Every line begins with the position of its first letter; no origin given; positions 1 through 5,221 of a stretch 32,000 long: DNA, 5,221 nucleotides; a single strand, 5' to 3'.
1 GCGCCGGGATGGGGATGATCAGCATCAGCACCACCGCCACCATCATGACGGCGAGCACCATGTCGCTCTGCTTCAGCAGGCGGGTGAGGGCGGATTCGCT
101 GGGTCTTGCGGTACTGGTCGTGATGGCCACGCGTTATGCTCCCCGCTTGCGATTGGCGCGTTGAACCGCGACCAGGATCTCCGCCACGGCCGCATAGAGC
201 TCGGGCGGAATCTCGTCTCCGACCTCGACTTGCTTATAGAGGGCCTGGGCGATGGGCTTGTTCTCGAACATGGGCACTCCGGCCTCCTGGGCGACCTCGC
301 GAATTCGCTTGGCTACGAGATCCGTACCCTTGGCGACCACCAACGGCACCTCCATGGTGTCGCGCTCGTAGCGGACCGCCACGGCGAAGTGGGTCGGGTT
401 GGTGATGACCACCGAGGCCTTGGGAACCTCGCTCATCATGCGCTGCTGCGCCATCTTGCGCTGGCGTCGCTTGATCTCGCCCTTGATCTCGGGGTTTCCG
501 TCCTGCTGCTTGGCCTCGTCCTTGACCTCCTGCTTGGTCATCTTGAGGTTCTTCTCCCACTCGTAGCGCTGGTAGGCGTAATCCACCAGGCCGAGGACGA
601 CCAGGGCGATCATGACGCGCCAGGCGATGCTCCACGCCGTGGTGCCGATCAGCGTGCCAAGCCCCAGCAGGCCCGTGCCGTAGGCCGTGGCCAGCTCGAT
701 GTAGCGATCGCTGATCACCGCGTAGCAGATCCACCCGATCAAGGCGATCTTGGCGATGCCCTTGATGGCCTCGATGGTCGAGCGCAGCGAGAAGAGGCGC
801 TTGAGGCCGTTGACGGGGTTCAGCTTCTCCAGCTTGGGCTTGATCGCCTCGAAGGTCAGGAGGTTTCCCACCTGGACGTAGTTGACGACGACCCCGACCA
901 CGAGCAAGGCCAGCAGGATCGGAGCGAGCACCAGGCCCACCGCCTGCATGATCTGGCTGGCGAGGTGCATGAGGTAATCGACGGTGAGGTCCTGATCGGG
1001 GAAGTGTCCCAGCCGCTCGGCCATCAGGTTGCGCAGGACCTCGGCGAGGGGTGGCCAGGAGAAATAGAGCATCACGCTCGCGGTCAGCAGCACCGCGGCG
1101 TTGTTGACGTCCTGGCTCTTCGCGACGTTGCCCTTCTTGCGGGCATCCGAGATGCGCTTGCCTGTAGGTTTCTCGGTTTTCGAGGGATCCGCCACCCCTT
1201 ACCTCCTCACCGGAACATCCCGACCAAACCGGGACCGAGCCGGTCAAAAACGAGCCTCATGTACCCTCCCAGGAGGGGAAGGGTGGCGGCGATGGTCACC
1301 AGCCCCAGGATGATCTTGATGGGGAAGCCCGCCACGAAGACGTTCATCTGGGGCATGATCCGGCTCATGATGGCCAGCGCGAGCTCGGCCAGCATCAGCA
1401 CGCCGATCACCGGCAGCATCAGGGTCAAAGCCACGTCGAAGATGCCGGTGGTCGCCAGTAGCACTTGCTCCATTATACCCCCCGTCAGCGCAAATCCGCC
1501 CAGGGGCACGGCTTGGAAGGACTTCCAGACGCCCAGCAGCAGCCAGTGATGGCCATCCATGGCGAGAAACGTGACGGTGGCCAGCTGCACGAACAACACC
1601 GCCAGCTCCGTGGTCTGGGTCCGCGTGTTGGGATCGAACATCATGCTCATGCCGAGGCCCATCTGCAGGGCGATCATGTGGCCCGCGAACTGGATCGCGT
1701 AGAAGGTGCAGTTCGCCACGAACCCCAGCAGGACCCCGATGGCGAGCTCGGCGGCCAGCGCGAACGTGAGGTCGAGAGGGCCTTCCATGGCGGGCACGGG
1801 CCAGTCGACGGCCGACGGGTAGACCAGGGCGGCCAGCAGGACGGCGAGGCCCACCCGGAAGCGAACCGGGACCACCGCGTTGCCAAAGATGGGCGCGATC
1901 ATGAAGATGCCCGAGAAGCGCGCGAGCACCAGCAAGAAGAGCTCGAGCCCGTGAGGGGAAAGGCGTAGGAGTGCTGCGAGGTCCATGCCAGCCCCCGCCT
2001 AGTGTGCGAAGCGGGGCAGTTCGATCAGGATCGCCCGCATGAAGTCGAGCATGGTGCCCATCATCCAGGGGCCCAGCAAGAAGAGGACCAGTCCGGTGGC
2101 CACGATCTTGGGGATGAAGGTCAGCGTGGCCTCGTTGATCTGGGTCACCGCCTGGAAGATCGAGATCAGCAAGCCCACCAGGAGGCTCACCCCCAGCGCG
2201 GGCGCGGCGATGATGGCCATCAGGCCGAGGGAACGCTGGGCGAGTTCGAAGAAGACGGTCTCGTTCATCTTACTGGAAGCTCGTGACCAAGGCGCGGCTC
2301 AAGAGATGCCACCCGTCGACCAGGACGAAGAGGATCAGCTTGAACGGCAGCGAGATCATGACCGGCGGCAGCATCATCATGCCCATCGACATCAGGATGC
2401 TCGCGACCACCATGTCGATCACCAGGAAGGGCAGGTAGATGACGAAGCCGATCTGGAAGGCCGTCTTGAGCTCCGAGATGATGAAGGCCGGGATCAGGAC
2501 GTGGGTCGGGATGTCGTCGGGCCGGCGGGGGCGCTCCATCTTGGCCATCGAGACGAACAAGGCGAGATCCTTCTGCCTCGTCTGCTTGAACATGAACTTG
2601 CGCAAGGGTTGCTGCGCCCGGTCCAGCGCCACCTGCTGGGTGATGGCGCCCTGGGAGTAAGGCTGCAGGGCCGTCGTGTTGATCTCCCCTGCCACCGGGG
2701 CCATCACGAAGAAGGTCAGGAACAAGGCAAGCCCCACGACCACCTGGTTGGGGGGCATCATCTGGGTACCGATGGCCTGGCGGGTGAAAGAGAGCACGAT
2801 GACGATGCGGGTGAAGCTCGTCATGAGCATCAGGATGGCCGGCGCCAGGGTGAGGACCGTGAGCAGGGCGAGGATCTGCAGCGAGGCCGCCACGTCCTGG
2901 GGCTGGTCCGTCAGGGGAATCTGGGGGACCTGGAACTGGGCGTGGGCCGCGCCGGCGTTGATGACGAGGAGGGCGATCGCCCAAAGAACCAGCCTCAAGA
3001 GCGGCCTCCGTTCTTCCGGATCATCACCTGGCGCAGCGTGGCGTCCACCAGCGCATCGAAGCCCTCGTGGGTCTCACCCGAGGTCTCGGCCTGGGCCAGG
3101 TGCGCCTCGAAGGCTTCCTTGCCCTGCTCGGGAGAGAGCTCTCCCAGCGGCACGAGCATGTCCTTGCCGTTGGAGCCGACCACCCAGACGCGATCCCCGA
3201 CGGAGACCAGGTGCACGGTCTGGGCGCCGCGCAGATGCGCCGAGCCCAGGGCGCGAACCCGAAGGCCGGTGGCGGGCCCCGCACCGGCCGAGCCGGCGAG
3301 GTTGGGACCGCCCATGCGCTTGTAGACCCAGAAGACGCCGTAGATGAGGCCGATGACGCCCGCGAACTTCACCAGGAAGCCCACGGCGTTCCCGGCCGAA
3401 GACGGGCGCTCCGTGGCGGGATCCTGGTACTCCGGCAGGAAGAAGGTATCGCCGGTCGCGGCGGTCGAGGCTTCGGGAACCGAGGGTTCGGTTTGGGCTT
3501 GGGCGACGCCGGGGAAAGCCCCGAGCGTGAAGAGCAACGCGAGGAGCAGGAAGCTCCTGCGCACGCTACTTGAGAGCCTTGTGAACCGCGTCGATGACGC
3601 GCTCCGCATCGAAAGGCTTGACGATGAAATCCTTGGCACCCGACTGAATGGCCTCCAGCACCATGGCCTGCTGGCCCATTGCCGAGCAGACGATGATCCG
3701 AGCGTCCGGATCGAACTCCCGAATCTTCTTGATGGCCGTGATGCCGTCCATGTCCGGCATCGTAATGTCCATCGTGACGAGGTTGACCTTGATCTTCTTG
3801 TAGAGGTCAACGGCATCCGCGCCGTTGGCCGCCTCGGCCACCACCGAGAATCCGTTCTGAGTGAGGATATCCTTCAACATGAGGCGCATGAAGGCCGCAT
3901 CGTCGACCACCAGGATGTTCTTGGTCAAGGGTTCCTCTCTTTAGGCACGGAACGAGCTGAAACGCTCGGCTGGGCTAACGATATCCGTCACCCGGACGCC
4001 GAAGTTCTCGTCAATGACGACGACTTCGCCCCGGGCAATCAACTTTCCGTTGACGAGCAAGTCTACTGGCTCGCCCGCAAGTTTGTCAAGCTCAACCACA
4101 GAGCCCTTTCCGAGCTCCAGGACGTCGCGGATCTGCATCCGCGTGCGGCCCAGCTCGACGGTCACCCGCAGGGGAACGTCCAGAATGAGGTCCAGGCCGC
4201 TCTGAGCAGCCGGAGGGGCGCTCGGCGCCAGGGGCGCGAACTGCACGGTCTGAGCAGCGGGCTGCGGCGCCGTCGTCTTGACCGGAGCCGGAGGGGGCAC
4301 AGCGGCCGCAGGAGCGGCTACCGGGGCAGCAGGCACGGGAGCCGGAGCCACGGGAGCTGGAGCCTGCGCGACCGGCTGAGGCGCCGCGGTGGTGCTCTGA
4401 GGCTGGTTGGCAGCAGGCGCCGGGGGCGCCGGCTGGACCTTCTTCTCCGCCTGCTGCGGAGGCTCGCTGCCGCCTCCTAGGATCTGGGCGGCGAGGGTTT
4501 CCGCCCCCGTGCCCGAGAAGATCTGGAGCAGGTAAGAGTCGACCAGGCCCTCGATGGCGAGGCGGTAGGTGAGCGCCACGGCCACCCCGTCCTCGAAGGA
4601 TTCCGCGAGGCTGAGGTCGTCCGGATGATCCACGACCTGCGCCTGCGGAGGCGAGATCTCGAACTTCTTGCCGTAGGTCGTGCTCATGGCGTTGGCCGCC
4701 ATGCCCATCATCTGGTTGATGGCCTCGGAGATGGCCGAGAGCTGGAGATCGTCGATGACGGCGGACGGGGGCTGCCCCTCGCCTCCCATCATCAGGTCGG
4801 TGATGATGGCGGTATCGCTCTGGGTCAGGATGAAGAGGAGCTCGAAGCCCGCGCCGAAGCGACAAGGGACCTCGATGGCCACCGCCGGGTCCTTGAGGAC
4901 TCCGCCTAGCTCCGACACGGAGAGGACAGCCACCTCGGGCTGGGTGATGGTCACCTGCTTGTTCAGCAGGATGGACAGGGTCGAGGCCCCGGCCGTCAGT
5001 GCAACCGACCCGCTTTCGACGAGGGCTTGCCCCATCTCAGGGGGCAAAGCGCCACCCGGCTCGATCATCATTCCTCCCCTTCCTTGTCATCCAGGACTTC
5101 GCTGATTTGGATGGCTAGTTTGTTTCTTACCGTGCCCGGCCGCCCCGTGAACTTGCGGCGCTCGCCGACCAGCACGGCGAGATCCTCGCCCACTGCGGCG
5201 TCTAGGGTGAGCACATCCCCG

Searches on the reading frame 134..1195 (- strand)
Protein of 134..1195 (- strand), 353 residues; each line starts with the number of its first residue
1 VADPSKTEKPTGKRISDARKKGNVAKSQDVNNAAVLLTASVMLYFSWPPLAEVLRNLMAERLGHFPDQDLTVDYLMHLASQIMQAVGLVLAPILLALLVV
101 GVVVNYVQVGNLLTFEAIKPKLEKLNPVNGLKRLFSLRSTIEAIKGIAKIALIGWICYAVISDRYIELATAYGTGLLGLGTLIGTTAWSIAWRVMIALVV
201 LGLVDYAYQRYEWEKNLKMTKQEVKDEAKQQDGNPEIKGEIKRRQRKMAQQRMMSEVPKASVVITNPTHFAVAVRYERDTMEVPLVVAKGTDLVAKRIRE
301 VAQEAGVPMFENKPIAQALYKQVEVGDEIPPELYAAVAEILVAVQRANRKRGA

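Call 35: search_protein_families(library=pfam, proteins=[window:134-1195:-], max_evalue=0.00001)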
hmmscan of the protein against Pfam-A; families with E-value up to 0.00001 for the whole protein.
window:134-1195:- (353 aa): 1 family
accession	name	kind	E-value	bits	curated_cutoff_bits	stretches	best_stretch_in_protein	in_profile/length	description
PF01312.24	Bac_export_2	-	6.4e-130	433.7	24.4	1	5-344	2-335/335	FlhB HrpN YscU SpaS Family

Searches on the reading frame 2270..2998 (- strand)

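Call 35: search_protein_families(library=pfam, proteins=[window:2270-2998:-], max_evalue=0.00001)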
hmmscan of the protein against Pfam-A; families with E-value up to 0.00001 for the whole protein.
window:2270-2998:- (242 aa): 1 family
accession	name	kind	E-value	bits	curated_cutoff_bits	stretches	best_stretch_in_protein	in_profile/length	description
PF00813.25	FliP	-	4.2e-86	288.2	26.9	1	45-237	1-191/191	FliP family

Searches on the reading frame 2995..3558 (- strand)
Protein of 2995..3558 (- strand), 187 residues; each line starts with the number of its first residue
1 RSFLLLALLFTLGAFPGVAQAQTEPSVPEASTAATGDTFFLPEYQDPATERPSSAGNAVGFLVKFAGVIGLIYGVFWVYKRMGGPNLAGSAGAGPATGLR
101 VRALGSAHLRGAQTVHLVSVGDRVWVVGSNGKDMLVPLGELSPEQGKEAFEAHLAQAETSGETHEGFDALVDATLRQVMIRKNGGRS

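Call 95: search_protein_families(library=pfam, proteins=[window:2995-3558:-], max_evalue=0.001)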
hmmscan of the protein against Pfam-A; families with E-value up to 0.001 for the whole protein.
window:2995-3558:- (187 aa): 1 family
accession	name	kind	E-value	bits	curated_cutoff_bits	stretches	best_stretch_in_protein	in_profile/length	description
PF04347.18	FliO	-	6.7e-06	26.5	22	1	77-172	1-87/91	Flagellar biosynthesis protein, FliO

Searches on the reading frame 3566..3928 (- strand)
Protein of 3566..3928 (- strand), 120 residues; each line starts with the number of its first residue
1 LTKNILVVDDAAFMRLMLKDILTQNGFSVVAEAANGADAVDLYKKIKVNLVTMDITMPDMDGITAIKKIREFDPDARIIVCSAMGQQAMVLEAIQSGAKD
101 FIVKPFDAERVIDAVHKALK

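Call 35: search_protein_families(library=pfam, proteins=[window:3566-3928:-], max_evalue=0.00001)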
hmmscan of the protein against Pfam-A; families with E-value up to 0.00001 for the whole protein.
window:3566-3928:- (120 aa): 1 family
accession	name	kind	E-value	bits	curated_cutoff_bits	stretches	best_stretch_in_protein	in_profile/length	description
PF00072.30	Response_reg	-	6.3e-32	110.5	30.2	1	5-115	1-110/111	Response regulator receiver domain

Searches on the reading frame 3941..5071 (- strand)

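Call 35: search_protein_families(library=pfam, proteins=[window:3941-5071:-], max_evalue=0.00001)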
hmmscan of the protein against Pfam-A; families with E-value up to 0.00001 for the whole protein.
window:3941-5071:- (376 aa): 2 families
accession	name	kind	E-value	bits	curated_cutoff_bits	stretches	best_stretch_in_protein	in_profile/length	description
PF01052.25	FliMN_C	-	5.6e-27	93.9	23.8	1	295-365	2-72/73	Type III flagellar switch regulator (C-ring) FliN C-term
PF04509.17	CheC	-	3.2e-09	37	22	1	110-143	2-35/38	CheC-like family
